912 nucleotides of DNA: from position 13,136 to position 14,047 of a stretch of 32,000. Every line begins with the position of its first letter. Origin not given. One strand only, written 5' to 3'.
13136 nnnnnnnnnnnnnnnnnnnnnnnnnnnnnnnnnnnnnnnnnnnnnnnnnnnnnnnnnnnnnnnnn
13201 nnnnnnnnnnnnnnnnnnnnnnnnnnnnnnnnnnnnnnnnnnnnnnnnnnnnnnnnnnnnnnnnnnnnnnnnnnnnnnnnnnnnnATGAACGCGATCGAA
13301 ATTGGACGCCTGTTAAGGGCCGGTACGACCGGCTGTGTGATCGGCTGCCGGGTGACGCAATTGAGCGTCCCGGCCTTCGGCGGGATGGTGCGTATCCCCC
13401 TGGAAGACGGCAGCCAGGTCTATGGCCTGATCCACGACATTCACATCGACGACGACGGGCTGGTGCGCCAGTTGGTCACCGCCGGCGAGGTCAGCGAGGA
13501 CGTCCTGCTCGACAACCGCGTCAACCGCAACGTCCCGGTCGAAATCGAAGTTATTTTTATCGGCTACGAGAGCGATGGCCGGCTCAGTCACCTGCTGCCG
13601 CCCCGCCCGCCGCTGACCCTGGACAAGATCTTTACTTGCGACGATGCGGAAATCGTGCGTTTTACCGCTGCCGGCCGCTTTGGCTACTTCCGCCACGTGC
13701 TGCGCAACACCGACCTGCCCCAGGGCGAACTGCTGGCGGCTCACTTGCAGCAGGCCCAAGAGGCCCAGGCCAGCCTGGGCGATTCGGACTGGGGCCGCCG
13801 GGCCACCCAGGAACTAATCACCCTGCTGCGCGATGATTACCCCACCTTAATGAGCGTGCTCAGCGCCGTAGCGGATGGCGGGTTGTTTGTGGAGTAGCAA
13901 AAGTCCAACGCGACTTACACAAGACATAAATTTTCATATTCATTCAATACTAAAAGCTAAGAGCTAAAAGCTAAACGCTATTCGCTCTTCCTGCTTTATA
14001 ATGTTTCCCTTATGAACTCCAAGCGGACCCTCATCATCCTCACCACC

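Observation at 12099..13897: NurA-like nuclease translationally coupled to an orphan HerA-N-terminal (HAS-barrel)-like protein, with no HerA ATPase nearby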

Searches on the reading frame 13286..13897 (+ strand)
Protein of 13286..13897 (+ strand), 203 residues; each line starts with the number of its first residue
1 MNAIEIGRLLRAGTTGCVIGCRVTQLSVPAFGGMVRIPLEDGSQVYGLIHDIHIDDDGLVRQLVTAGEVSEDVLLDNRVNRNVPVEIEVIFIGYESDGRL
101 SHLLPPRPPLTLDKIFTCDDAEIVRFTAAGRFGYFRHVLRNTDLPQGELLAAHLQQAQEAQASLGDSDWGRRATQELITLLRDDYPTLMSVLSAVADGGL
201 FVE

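Call 3: search_protein_families(library=pfam, proteins=[window:13286-13897:+], max_evalue=1)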
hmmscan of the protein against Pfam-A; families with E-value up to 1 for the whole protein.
window:13286-13897:+ (203 aa): 2 families
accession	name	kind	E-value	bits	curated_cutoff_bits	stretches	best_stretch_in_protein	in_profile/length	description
PF09378.16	HAS-barrel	-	0.034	14.7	25.2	1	22-57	16-56/90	HAS barrel domain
PF11113.13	Phage_head_chap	-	0.14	12.7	25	1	37-74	7-44/56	Head assembly gene product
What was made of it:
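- On HAS-barrel domain (Pfam PF09378), for X 13286-13897: 14.7 bits against a cut-off of 25.2, E 0.034, residues 22-57 only (call 3).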

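Call 4: search_protein_families(library=padloc, proteins=[window:13286-13897:+], max_evalue=1)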
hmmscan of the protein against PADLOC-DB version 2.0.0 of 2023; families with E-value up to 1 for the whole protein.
window:13286-13897:+ (203 aa): 0 families

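Call 5: search_protein_families(library=ncbifam, proteins=[window:13286-13897:+], max_evalue=1)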
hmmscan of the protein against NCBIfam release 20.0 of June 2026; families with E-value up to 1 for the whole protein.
window:13286-13897:+ (203 aa): 1 family
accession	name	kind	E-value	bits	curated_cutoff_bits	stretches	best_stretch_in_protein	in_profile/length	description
NF010512.0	PRK13922.12-1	equivalog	0.0086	15.3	336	1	49-122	150-229/287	rod shape-determining protein MreC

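Call 7: find_homologous_proteins(query=window:13286-13897:+, max_evalue=0.001)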
Query window:13286-13897:+ (203 aa): 6009 proteins with E <= 0.001 among 6490 candidates; the best 120 are listed.
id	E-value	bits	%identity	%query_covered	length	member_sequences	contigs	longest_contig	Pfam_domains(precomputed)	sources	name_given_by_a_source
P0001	7.5e-130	448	100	100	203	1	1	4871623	-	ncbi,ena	-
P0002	5.2e-111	387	85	100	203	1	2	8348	-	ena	-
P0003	2.0e-110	385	85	99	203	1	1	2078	-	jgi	jgi:hypothetical protein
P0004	1.2e-104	366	83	100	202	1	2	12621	-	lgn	-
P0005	1.8e-104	366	84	97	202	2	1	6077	-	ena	-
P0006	7.2e-103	360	79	99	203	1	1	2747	-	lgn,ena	-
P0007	1.2e-102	360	80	99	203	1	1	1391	-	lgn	-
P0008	1.3e-101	356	77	100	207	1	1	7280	-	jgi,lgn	jgi:hypothetical protein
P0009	2.4e-101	355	77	100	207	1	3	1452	-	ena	-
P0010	2.4e-101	355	76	100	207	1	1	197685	-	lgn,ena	-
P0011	2.4e-101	355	76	100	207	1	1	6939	-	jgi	jgi:hypothetical protein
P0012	4.3e-101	355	80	97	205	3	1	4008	-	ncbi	-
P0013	6.5e-101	354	76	100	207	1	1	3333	-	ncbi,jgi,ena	jgi:hypothetical protein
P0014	6.6e-101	354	76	100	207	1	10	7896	-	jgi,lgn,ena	jgi:hypothetical protein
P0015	8.6e-101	354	77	100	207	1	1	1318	-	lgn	-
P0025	3.3e-100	352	76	100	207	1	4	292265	-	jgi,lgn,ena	jgi:hypothetical protein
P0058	4.0e-93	329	75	97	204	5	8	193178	-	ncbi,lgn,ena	ncbi:MAG: hypothetical protein ACYC6H_09110 [Bellilinea sp.]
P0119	4.4e-89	315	71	97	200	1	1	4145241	-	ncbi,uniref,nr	ncbi:hypothetical protein LARV_00722 [Longilinea arvoryzae]|uniref:Uncharacterized protein n=1 Tax=L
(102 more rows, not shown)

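Call 9: find_encoding_contigs(protein=P0119, flank=10000, max_places=3)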
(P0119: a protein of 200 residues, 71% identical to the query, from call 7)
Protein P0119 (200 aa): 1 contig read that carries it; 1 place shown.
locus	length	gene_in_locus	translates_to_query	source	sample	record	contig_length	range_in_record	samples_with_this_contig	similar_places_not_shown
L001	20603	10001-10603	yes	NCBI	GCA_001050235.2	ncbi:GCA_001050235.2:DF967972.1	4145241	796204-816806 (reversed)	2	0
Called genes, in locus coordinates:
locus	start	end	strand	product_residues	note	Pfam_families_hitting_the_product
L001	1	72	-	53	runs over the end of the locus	-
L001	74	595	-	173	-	-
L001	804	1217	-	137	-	PF00196:GerE, PF08281:Sigma70_r4_2 (weak)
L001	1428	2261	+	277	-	PF04072:LCM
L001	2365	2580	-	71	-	-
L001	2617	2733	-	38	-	-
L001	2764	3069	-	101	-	-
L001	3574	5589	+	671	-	PF02463:SMC_N, PF11398:DUF2813, PF13175:AAA_15, PF13476:AAA_23, PF13555:AAA_29 (weak), PF13304:AAA_21, PF20469:OLD-like_TOPRIM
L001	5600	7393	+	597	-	PF00580:UvrD-helicase, PF01443:Viral_helicase1 (faint), PF13245:AAA_19, PF00580:UvrD-helicase, PF13361:UvrD_C (weak)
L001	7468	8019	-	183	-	PF13302:Acetyltransf_3, PF00583:Acetyltransf_1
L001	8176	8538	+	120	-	-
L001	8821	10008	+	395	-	PF09376:NurA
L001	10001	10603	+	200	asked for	-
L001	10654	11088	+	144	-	PF05635:23S_rRNA_IVP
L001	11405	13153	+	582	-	PF09378:HAS-barrel (weak), PF01935:DUF87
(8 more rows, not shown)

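Call 12: find_encoding_contigs(protein=P0001, flank=10000, max_places=2)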
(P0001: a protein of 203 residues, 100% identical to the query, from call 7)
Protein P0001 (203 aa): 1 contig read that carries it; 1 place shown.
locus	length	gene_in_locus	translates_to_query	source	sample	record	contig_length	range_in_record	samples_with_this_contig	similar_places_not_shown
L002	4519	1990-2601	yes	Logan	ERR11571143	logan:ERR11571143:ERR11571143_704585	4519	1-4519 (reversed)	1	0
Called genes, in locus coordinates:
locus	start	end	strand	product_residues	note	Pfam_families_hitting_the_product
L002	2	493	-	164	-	?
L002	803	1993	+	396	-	PF09376:NurA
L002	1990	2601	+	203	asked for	-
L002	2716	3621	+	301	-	PF00892:EamA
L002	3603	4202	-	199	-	PF11667:DUF3267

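Call 13: find_encoding_contigs(protein=P0025, flank=10000, max_places=2)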
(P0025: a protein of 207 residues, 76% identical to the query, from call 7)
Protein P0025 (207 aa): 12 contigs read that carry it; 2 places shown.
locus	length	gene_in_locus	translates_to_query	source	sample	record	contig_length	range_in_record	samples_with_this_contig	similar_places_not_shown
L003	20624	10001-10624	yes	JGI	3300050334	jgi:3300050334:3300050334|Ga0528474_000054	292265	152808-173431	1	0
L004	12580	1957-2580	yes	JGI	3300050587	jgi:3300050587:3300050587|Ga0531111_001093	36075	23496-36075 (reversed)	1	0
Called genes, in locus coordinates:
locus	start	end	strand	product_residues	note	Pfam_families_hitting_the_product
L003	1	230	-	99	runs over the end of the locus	PF02599:CsrA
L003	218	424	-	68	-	-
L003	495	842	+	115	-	PF00719:Pyrophosphatase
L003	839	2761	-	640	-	-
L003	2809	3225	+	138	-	PF00462:Glutaredoxin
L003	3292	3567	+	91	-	PF00166:Cpn10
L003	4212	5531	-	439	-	PF01336:tRNA_anti-codon, PF00152:tRNA-synt_2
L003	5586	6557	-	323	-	PF03308:MeaB, PF02492:cobW (weak)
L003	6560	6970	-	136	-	PF02310:B12-binding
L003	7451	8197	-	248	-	-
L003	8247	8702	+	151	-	PF00196:GerE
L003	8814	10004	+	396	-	PF09376:NurA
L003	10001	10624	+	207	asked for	-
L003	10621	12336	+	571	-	PF05872:HerA_C (faint), PF01935:DUF87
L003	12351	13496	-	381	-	PF01408:GFO_IDH_MocA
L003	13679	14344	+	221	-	PF01209:Ubie_methyltran (weak), PF13489:Methyltransf_23, PF13649:Methyltransf_25, PF13847:Methyltransf_31, PF08241:Methyltransf_11, PF08242:Methyltransf_12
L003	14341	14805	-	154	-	PF02681:DUF212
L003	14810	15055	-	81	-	PF02609:Exonuc_VII_S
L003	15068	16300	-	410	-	PF13742:tRNA_anti_2, PF01336:tRNA_anti-codon, PF02601:Exonuc_VII_L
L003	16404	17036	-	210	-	PF13489:Methyltransf_23, PF01209:Ubie_methyltran (weak), PF05175:MTS, PF06325:PrmA (weak), PF13847:Methyltransf_31, PF08241:Methyltransf_11, PF08242:Methyltransf_12, PF13649:Methyltransf_25, +1 more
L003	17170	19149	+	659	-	PF00331:Glyco_hydro_10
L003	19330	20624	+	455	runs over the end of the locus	PF14870:PSII_BNR (faint), PF02012:BNR (faint), PF13088:BNR_2 (weak), PF15902:Sortilin-Vps10 (weak)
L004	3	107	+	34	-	?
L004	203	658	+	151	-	PF00196:GerE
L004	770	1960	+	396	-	PF09376:NurA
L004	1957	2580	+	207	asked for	-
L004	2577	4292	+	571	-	PF05872:HerA_C (faint), PF01935:DUF87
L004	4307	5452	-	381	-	PF01408:GFO_IDH_MocA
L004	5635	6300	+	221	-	PF01209:Ubie_methyltran (weak), PF13489:Methyltransf_23, PF13649:Methyltransf_25, PF13847:Methyltransf_31, PF08241:Methyltransf_11, PF08242:Methyltransf_12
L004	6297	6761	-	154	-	PF02681:DUF212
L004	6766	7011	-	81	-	PF02609:Exonuc_VII_S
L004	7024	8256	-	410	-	PF13742:tRNA_anti_2, PF01336:tRNA_anti-codon, PF02601:Exonuc_VII_L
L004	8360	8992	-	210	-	PF13489:Methyltransf_23, PF01209:Ubie_methyltran (weak), PF05175:MTS, PF06325:PrmA (weak), PF13847:Methyltransf_31, PF08241:Methyltransf_11, PF08242:Methyltransf_12, PF13649:Methyltransf_25, +1 more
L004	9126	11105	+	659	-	PF00331:Glyco_hydro_10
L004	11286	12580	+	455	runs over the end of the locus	PF14870:PSII_BNR (faint), PF02012:BNR (faint), PF13088:BNR_2 (weak), PF15902:Sortilin-Vps10 (weak)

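Call 14: find_encoding_contigs(protein=P0058, flank=10000, max_places=2)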
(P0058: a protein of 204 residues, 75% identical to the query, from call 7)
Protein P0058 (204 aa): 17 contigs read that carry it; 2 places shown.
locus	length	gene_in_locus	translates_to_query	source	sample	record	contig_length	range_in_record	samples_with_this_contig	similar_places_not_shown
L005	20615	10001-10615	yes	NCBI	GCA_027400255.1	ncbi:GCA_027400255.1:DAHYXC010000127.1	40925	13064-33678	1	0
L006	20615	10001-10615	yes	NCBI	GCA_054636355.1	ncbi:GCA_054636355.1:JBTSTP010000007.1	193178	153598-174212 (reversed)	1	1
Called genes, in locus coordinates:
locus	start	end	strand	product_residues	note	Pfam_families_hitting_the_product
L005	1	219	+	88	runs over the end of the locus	PF26485:DUF8156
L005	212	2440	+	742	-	PF00136:DNA_pol_B (weak)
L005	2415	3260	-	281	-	PF02645:DegV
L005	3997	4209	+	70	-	PF09723:Zn_ribbon_8, PF23451:Zn_ribbon_PaaD (faint)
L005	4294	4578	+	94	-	PF02583:Trns_repr_metal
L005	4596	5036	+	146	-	PF02566:OsmC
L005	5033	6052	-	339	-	PF08240:ADH_N, PF00107:ADH_zinc_N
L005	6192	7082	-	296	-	PF23951:DUF7282, PF03640:Lipoprotein_15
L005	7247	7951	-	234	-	PF10099:RskA_C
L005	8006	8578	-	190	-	PF07638:Sigma70_ECF (weak), PF04542:Sigma70_r2, PF08281:Sigma70_r4_2, PF04545:Sigma70_r4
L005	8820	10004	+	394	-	PF09376:NurA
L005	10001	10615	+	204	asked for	-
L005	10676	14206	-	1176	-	PF16927:HisKA_7TM, PF00989:PAS, PF08448:PAS_4, PF13426:PAS_9, PF01590:GAF, PF13185:GAF_2, PF01590:GAF, PF13185:GAF_2, +13 more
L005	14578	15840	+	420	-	PF03193:RsgA_GTPase (faint), PF00350:Dynamin_N (faint), PF01926:MMR_HSR1, PF02421:FeoB_N, PF00009:GTP_EFTU, PF05128:DUF697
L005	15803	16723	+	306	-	PF03279:Lip_A_acyltrans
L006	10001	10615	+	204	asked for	-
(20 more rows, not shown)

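Call 18: find_encoding_contigs(protein=P0004, flank=10000, max_places=2)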
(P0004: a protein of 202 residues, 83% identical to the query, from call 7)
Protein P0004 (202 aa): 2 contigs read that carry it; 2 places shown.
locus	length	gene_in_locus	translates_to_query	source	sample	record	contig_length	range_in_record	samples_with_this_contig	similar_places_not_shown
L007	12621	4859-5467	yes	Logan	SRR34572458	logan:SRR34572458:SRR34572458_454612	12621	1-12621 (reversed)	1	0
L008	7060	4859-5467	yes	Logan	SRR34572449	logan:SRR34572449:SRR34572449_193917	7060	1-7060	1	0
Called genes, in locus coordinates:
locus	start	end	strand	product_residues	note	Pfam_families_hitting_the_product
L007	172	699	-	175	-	PF01931:NTPase_I-T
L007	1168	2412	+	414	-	PF07478:Dala_Dala_lig_C, PF08443:RimK (weak), PF02655:ATP-grasp_3 (weak)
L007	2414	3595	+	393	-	PF00583:Acetyltransf_1, PF13673:Acetyltransf_10, PF13508:Acetyltransf_7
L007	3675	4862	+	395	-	PF09376:NurA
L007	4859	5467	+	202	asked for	-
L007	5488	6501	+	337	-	PF08240:ADH_N, PF00107:ADH_zinc_N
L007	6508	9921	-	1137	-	PF16927:HisKA_7TM, PF00989:PAS, PF13426:PAS_9, PF00989:PAS, PF08448:PAS_4, PF13426:PAS_9, PF01590:GAF, PF13185:GAF_2, +12 more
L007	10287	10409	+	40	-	-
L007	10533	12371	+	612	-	PF00939:Na_sulph_symp (faint), PF03600:CitMHS, PF02080:TrkA_C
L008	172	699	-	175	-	PF01931:NTPase_I-T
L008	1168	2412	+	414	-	PF07478:Dala_Dala_lig_C, PF08443:RimK (weak), PF02655:ATP-grasp_3 (weak)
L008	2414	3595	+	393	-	PF00583:Acetyltransf_1, PF13673:Acetyltransf_10, PF13508:Acetyltransf_7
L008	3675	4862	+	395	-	PF09376:NurA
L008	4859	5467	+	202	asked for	-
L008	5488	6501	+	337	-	PF08240:ADH_N, PF00107:ADH_zinc_N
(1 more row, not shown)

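Call 19: find_encoding_contigs(protein=P0002, flank=10000, max_places=2)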
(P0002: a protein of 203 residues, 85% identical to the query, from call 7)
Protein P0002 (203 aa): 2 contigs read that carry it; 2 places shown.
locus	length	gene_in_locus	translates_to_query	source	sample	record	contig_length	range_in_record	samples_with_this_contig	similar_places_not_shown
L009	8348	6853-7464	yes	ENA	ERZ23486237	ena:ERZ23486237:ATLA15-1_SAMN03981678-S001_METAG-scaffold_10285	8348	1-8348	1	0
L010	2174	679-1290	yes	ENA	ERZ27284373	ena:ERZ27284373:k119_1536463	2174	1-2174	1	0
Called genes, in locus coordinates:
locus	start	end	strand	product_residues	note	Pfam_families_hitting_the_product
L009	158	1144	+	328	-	PF02653:BPD_transp_2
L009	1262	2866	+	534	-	PF00370:FGGY_N, PF02782:FGGY_C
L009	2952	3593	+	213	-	PF00596:Aldolase_II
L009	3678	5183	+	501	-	PF02610:AraA_N, PF24856:AraA_central, PF11762:Arabinose_Iso_C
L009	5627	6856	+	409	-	-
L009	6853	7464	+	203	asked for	-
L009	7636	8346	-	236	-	?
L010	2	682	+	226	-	?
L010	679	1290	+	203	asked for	-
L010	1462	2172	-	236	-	?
